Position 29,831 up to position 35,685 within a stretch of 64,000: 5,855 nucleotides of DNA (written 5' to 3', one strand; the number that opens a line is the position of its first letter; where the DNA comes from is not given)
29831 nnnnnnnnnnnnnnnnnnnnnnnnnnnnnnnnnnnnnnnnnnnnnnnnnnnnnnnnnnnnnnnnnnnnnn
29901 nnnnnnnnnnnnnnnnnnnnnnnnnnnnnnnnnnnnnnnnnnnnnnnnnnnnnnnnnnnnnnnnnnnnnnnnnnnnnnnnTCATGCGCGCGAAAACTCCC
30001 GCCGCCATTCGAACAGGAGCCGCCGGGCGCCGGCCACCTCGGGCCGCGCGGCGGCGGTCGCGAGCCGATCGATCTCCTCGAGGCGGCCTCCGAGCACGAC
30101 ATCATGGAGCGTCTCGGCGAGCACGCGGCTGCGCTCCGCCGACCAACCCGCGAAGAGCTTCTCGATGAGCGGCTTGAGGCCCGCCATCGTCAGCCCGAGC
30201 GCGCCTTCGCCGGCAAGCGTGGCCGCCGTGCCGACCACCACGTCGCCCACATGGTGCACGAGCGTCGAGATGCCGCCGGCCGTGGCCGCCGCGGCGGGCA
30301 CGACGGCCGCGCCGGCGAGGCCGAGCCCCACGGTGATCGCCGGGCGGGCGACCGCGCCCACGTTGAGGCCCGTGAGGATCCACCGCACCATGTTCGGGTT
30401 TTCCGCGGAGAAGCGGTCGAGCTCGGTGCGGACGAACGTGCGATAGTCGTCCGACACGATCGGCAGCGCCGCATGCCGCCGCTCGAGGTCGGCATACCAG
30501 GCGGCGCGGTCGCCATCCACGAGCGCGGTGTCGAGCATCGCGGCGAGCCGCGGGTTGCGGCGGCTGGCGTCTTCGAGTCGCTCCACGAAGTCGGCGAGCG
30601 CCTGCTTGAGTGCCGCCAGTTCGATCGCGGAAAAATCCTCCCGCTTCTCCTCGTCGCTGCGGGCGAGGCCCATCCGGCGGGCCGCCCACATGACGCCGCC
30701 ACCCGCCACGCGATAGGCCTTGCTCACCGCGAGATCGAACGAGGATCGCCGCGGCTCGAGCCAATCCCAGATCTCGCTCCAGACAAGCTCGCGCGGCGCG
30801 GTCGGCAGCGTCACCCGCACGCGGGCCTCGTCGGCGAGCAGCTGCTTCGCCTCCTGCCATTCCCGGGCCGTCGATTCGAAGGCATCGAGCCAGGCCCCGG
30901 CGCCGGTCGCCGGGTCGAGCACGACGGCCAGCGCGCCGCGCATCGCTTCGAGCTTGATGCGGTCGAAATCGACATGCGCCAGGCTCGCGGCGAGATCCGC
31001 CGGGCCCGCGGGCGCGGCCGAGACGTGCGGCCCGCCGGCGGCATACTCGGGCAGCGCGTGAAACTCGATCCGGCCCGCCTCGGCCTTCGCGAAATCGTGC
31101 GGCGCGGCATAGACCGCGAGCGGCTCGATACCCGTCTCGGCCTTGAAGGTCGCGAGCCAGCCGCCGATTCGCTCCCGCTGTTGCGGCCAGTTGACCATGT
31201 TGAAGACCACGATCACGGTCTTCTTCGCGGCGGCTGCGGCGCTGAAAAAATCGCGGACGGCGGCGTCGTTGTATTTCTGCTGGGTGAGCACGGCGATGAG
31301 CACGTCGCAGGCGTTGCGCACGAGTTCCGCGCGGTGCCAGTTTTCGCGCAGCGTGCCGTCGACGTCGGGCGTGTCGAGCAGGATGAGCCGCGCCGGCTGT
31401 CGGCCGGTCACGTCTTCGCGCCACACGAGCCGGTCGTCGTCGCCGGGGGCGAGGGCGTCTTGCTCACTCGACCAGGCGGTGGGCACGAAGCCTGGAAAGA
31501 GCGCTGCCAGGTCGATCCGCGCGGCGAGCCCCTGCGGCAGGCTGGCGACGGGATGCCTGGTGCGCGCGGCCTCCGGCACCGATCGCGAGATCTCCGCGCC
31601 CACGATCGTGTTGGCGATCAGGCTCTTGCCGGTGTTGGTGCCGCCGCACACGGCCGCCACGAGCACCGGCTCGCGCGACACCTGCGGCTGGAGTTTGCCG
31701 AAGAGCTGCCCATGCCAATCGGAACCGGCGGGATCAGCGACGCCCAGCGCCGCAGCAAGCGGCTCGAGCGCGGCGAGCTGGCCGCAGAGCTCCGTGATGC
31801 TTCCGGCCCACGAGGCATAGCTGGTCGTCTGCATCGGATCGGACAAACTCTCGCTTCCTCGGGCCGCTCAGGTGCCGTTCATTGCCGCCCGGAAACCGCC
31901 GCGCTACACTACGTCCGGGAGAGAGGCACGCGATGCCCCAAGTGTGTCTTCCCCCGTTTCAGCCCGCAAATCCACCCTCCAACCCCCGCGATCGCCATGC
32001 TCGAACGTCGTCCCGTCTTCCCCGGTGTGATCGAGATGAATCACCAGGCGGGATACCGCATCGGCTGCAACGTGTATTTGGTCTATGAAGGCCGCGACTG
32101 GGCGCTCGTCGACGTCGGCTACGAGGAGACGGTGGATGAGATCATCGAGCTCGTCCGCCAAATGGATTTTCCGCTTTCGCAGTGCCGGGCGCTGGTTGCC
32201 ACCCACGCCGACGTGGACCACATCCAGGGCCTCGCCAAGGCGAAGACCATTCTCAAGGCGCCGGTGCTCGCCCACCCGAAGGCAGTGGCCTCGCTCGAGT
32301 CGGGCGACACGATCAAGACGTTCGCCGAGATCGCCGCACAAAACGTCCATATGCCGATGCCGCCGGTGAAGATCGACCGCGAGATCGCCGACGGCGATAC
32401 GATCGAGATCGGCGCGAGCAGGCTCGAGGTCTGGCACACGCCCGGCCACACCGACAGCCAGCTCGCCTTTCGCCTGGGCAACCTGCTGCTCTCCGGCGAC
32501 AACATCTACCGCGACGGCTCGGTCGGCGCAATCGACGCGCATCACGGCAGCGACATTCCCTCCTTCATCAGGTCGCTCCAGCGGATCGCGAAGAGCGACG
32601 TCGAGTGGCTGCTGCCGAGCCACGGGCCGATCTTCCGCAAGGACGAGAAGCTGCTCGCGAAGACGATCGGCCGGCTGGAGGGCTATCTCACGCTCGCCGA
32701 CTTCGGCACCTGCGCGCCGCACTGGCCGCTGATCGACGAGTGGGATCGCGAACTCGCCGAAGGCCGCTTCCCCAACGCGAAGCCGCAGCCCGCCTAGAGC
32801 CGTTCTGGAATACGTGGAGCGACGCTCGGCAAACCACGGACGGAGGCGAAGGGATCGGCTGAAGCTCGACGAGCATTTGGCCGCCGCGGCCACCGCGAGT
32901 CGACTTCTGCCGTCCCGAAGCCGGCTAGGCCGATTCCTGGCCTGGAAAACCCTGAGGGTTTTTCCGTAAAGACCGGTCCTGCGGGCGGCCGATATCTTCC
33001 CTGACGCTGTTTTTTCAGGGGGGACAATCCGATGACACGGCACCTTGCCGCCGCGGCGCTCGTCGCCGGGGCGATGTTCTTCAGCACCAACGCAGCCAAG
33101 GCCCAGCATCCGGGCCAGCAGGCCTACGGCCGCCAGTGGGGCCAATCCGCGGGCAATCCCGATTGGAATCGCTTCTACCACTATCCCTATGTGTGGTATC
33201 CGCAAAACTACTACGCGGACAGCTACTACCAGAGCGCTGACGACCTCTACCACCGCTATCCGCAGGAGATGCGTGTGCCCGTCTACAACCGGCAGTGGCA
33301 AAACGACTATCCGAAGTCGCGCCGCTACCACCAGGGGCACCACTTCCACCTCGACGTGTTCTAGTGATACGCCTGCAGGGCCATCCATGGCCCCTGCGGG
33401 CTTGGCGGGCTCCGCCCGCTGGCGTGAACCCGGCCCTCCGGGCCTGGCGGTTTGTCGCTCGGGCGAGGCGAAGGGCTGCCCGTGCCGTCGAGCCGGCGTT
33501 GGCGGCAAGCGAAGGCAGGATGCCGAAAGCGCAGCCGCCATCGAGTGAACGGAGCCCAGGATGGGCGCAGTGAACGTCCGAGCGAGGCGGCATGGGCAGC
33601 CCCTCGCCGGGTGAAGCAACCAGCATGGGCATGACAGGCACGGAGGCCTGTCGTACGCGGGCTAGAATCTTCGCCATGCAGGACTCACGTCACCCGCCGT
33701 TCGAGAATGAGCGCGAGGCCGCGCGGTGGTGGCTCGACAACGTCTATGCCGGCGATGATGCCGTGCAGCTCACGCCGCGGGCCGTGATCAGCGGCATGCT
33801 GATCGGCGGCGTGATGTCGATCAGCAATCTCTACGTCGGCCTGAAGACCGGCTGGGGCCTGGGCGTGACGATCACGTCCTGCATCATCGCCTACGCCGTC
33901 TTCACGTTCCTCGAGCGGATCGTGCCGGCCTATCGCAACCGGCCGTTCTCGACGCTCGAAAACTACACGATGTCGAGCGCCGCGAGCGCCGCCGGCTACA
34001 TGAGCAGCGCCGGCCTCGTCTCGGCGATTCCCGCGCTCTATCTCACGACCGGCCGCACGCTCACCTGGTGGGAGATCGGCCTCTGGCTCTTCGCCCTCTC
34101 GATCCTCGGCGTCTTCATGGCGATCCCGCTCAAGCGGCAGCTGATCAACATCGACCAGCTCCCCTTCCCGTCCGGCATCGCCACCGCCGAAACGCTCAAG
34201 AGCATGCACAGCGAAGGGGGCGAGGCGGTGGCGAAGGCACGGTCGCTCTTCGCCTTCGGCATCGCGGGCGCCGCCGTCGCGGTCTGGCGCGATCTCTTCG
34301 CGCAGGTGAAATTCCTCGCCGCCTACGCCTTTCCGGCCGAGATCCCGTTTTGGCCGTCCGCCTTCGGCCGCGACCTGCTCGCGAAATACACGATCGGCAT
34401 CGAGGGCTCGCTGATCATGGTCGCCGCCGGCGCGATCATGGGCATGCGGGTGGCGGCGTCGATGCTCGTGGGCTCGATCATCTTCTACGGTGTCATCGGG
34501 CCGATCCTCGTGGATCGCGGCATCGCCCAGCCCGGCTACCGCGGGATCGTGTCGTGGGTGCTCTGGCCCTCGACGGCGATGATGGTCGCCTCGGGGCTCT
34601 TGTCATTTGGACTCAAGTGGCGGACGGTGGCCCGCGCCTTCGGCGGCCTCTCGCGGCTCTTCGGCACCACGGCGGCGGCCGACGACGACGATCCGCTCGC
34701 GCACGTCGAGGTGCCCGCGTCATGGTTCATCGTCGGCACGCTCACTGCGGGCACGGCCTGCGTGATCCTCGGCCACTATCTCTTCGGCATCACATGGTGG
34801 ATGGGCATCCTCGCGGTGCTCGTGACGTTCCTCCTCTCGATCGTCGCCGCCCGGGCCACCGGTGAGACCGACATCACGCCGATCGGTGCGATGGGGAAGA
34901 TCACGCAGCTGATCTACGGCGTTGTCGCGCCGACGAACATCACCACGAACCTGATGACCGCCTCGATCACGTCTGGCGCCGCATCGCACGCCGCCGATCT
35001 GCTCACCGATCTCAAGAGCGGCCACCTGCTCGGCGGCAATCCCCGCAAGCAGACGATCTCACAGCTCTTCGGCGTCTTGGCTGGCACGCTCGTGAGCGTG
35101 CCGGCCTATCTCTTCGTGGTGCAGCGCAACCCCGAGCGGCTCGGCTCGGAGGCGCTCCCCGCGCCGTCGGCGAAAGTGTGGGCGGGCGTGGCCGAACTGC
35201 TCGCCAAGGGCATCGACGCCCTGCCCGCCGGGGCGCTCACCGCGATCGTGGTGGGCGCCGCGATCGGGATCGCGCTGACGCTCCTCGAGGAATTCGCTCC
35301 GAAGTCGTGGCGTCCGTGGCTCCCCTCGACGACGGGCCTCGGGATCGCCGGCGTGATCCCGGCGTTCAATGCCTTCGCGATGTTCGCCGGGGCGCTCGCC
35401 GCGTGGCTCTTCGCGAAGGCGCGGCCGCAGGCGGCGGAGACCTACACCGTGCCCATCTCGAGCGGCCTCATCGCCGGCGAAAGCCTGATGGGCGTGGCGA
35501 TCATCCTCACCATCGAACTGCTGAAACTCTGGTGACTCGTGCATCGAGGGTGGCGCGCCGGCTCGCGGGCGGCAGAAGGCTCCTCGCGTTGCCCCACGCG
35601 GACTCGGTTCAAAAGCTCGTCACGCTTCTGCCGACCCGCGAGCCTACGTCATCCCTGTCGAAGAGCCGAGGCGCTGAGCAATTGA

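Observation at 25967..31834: Tandem dynamin-like membrane NTPases with degenerate G motifs, translationally coupled to an amino-acid ABC importer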

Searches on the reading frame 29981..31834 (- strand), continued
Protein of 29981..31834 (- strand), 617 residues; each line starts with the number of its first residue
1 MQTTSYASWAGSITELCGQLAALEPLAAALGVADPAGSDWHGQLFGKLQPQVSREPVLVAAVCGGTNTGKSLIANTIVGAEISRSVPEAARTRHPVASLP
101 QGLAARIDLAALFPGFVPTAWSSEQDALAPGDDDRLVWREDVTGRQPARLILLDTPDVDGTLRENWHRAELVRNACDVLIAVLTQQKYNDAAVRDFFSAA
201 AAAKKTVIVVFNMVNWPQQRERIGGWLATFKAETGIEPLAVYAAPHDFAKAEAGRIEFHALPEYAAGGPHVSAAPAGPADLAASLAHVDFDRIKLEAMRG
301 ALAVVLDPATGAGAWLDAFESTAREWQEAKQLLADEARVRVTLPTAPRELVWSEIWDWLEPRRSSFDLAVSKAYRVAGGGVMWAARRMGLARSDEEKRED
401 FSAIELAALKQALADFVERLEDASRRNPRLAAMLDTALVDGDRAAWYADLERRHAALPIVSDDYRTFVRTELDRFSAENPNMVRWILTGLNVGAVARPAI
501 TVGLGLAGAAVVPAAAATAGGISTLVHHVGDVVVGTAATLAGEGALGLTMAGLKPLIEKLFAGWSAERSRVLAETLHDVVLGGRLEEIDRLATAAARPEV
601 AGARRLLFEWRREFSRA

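Call 87: find_encoding_contigs(protein=P0245, flank=6000, max_places=1)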
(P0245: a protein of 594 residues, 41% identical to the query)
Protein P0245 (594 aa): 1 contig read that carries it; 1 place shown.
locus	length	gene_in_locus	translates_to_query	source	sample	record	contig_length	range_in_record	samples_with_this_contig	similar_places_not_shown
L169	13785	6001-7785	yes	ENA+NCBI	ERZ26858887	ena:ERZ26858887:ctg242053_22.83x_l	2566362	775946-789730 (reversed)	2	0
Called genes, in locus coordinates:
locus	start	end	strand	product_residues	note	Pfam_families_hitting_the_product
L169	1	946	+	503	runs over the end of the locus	-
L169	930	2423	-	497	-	PF00082:Peptidase_S8 (faint)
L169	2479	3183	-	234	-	-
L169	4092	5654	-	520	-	PF00117:GATase, PF07722:Peptidase_C26 (weak), PF02540:NAD_synthase (weak), PF03054:tRNA_Me_trans (faint), PF00958:GMP_synt_C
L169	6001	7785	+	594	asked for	PF01926:MMR_HSR1 (faint)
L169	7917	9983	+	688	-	PF00005:ABC_tran (faint), PF00350:Dynamin_N (faint)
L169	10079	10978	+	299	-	PF25539:Bestrophin_2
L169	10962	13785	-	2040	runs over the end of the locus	PF01835:MG2, PF17791:MG3 (weak), PF07703:A2M_BRD, PF00207:A2M, PF07678:TED_complement, PF17973:bMG10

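Call 88: find_encoding_contigs(protein=P0366, flank=6000, max_places=1)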
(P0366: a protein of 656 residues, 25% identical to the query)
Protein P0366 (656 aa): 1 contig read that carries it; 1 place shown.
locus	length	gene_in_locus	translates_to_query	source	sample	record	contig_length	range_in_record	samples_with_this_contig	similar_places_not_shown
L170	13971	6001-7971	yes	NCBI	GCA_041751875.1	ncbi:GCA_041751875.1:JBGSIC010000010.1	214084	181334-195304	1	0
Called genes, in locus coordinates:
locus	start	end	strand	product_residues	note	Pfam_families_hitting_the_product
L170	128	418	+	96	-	PF00166:Cpn10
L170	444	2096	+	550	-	PF00118:Cpn60_TCP1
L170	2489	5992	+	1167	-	PF03109:ABC1 (faint)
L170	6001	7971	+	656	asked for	PF00350:Dynamin_N (faint), PF01926:MMR_HSR1, PF27219:MJ0874 (faint)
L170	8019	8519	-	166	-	PF10531:SLBB (weak), PF22461:SLBB_2 (weak)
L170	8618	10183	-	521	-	PF02789:Peptidase_M17_N, PF00883:Peptidase_M17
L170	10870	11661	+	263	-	PF06750:A24_N_bact, PF01478:Peptidase_A24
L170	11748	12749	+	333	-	PF01073:3Beta_HSD (weak), PF01370:Epimerase, PF02719:Polysacc_synt_2 (faint), PF04321:RmlD_sub_bind, PF16363:GDP_Man_Dehyd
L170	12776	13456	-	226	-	PF00297:Ribosomal_L3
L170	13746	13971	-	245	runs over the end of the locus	PF01553:Acyltransferase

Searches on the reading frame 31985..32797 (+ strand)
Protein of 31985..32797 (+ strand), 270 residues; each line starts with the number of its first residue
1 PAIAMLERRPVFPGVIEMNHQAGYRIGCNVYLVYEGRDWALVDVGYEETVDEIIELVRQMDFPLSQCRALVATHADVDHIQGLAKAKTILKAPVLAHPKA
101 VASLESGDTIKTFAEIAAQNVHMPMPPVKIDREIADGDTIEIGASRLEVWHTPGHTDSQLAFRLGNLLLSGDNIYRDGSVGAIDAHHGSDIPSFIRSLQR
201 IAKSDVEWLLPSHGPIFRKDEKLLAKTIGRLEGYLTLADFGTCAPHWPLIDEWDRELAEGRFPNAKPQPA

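Call 54: search_protein_families(library=pfam, proteins=[window:31985-32797:+], max_evalue=0.001)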
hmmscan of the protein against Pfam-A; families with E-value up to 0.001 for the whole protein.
window:31985-32797:+ (270 aa): 3 families
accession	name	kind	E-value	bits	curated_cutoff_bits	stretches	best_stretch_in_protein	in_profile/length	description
PF00753.33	Lactamase_B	-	2e-24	87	22.7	1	26-213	4-196/196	Metallo-beta-lactamase superfamily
PF19583.5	ODP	-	9.6e-07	29.3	27.2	1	27-120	2-96/194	ODP family beta lactamase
PF12706.13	Lactamase_B_2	-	1.8e-05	24.8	27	1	64-160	28-116/200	Beta-lactamase superfamily domain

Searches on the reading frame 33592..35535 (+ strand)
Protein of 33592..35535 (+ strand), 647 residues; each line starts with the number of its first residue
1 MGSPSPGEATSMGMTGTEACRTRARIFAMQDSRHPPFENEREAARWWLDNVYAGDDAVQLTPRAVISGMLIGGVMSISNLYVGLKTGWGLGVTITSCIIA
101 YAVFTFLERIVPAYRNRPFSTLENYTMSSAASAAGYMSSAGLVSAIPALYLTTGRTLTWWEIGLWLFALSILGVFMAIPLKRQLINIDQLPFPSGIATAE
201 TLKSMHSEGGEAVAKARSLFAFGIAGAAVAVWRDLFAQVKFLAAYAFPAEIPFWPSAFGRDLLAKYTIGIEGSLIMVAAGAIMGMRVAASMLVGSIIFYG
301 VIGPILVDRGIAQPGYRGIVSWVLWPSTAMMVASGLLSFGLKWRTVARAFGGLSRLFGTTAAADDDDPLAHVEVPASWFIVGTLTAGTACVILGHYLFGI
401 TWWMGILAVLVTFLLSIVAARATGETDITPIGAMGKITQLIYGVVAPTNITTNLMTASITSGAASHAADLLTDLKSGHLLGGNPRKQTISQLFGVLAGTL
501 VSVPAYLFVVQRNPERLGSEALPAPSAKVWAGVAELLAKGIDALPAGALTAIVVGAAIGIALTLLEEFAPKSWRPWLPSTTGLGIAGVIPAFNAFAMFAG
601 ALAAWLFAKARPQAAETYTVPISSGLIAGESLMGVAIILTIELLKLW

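Call 23: search_protein_families(library=pfam, proteins=[window:33592-35535:+], max_evalue=0.01)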
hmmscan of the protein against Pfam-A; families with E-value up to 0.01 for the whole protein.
window:33592-35535:+ (647 aa): 1 family
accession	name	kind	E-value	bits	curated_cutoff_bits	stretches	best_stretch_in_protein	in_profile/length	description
PF03169.20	OPT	-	9.2e-104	348.7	25.8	1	59-639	1-621/623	OPT oligopeptide transporter protein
